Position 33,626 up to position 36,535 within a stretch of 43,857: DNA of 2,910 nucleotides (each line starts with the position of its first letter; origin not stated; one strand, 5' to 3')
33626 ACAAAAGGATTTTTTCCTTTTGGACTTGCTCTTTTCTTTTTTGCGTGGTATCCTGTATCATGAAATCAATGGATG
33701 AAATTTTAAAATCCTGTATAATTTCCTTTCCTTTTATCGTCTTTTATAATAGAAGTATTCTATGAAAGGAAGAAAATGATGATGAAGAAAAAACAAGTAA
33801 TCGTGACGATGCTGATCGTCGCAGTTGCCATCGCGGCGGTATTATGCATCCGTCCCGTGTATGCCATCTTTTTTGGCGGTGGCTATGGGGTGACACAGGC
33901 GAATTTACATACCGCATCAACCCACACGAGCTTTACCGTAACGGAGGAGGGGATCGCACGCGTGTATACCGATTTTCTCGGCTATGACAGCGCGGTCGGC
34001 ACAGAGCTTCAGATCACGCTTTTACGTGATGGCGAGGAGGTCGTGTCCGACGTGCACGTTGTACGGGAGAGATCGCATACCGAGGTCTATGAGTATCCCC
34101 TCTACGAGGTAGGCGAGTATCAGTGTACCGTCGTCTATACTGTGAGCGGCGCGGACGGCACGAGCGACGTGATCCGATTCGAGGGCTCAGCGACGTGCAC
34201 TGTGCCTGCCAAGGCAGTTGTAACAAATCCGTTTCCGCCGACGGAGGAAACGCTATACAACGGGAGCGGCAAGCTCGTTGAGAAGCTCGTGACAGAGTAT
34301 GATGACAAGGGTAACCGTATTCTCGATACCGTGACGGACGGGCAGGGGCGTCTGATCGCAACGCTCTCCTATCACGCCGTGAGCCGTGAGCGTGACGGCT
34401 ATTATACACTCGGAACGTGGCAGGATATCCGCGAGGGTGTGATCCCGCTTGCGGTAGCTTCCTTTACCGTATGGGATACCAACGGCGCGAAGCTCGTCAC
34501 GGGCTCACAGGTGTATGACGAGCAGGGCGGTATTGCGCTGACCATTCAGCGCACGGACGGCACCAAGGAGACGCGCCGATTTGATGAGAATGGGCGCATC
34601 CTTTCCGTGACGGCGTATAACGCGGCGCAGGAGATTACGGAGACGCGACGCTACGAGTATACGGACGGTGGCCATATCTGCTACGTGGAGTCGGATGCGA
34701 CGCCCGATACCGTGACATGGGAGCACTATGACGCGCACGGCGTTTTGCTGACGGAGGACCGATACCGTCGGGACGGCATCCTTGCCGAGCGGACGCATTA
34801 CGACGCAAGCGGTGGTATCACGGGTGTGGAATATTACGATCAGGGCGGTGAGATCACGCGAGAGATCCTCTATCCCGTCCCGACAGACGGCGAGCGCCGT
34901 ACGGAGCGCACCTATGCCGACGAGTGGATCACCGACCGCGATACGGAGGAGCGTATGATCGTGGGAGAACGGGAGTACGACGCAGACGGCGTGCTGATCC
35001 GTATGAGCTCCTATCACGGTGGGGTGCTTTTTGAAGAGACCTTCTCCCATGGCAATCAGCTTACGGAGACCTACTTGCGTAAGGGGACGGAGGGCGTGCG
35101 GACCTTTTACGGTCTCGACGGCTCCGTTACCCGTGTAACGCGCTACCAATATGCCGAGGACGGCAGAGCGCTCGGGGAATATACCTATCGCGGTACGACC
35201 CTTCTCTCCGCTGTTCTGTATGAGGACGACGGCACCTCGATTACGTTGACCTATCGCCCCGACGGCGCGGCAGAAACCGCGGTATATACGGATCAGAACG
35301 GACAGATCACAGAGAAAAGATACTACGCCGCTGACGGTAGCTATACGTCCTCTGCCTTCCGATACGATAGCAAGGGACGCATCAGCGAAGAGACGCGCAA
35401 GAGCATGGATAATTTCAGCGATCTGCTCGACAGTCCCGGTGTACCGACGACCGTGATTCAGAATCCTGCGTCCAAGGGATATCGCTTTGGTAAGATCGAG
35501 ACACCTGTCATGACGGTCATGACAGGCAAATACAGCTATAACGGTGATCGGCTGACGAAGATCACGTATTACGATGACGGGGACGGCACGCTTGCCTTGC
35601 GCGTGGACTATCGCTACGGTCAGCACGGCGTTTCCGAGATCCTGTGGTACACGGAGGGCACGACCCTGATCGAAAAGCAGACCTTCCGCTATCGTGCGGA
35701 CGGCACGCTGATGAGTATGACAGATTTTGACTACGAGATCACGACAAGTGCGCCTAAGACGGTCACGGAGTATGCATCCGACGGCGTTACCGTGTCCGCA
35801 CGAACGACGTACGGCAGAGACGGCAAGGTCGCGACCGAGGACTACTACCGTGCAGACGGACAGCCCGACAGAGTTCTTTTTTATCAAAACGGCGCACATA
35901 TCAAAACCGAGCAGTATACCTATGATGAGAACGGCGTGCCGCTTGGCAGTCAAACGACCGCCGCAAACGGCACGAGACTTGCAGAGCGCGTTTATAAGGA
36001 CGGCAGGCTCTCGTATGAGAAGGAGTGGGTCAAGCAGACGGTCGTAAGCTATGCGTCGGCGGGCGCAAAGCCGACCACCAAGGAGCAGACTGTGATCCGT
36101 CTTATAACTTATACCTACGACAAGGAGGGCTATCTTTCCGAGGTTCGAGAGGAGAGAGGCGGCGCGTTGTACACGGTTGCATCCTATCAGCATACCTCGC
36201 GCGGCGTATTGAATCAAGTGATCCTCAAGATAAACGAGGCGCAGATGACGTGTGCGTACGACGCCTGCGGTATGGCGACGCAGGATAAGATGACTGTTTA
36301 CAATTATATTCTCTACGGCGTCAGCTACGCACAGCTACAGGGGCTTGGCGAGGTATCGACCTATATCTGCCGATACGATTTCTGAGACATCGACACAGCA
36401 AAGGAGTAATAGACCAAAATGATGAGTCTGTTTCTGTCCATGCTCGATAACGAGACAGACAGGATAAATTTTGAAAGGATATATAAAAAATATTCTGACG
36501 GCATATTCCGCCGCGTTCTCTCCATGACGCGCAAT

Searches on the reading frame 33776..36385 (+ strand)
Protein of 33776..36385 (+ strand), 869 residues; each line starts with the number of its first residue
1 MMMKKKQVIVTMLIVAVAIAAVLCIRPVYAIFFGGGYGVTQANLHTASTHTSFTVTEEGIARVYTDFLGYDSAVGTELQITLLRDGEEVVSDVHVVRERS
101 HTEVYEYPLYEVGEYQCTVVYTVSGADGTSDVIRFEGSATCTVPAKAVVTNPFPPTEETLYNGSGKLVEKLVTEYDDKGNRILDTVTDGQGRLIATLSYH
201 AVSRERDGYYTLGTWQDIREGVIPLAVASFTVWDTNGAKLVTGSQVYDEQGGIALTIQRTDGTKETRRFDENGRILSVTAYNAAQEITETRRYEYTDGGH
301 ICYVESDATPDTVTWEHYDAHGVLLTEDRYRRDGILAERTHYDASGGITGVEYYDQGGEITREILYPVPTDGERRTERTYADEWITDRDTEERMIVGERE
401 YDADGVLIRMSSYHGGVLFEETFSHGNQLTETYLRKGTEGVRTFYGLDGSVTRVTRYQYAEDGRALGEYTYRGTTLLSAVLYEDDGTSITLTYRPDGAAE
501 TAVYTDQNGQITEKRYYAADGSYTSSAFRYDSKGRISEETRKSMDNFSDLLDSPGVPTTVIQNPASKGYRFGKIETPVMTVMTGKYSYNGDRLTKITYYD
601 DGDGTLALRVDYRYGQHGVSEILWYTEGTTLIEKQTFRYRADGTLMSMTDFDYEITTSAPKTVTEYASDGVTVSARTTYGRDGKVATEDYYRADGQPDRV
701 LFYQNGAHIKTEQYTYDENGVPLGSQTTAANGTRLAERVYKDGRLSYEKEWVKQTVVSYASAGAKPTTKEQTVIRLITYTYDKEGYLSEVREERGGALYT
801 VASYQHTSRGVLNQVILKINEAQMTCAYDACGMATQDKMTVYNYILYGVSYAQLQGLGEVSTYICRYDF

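Call 10: search_protein_families(library=pfam, proteins=[window:33776-36385:+], max_evalue=0.01)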
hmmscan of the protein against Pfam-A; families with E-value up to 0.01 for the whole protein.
window:33776-36385:+ (869 aa): 1 family
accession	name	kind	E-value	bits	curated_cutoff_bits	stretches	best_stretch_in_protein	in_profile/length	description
PF07661.19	MORN_2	-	0.0093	16.5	29.6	0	712-723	4-15/22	MORN repeat variant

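Call 25: search_protein_families(library=ncbifam, proteins=[window:33776-36385:+], max_evalue=0.1)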
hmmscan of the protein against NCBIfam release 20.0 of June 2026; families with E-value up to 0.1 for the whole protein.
window:33776-36385:+ (869 aa): 0 families

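Call 62: search_solved_structures(query=window:33776-36385:+, max_evalue=0.01)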
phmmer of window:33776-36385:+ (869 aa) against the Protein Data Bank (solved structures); distinct sequences matched with E-value up to 0.01: 1.
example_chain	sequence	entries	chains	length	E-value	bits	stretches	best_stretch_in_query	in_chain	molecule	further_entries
8kc0_A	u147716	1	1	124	0.0094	17.2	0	647-746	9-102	De novo design protein -NB8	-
